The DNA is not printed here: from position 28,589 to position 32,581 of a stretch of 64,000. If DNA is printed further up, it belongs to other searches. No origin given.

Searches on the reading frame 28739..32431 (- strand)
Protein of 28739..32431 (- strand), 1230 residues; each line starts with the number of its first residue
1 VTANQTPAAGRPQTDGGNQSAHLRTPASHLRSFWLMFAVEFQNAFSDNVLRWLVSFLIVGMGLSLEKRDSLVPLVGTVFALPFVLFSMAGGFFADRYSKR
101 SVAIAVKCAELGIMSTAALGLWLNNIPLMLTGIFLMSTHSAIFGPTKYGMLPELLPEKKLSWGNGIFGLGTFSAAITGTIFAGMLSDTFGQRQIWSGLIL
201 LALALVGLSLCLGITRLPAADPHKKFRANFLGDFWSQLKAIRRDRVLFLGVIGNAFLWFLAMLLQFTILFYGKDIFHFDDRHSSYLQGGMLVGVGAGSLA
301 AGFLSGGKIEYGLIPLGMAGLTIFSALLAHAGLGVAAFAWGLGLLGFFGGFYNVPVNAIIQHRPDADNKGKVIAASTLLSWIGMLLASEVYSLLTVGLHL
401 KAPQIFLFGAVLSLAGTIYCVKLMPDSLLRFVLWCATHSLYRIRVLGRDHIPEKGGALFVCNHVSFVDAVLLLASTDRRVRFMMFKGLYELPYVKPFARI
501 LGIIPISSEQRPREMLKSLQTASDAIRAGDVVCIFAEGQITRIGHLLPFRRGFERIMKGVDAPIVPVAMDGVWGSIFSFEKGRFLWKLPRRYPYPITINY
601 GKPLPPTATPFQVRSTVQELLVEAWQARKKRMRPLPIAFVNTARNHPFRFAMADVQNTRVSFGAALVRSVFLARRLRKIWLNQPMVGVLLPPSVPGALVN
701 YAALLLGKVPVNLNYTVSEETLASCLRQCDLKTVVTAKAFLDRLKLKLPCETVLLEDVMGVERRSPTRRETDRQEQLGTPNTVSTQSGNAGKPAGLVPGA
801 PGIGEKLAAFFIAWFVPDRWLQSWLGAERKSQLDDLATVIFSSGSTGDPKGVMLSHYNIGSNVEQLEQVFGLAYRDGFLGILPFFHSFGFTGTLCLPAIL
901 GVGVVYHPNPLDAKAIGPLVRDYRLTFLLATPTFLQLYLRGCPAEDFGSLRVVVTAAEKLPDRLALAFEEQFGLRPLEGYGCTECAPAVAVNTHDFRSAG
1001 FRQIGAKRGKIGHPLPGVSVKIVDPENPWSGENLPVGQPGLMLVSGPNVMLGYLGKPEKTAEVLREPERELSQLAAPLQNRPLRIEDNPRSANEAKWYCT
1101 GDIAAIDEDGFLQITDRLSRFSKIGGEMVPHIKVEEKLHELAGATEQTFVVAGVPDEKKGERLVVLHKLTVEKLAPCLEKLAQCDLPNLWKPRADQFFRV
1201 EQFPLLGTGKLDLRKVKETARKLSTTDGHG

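Call 12: search_protein_families(library=pfam, proteins=[window:28739-32431:-])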
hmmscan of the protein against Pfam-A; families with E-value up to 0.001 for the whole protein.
window:28739-32431:- (1230 aa): 4 families
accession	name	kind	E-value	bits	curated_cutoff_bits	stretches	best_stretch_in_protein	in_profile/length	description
PF00501.34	AMP-binding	-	5.9e-65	220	29.9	1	641-1054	3-384/384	AMP-binding enzyme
PF07690.21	MFS_1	-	1.9e-27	96.6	33.4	1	50-387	11-346/347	Major Facilitator Superfamily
PF01553.26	Acyltransferase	-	1e-24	87.3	23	1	442-569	1-131/132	Acyltransferase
PF05977.19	MFS_3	-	5.2e-05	22.3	27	1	64-302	39-271/524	Transmembrane secretion effector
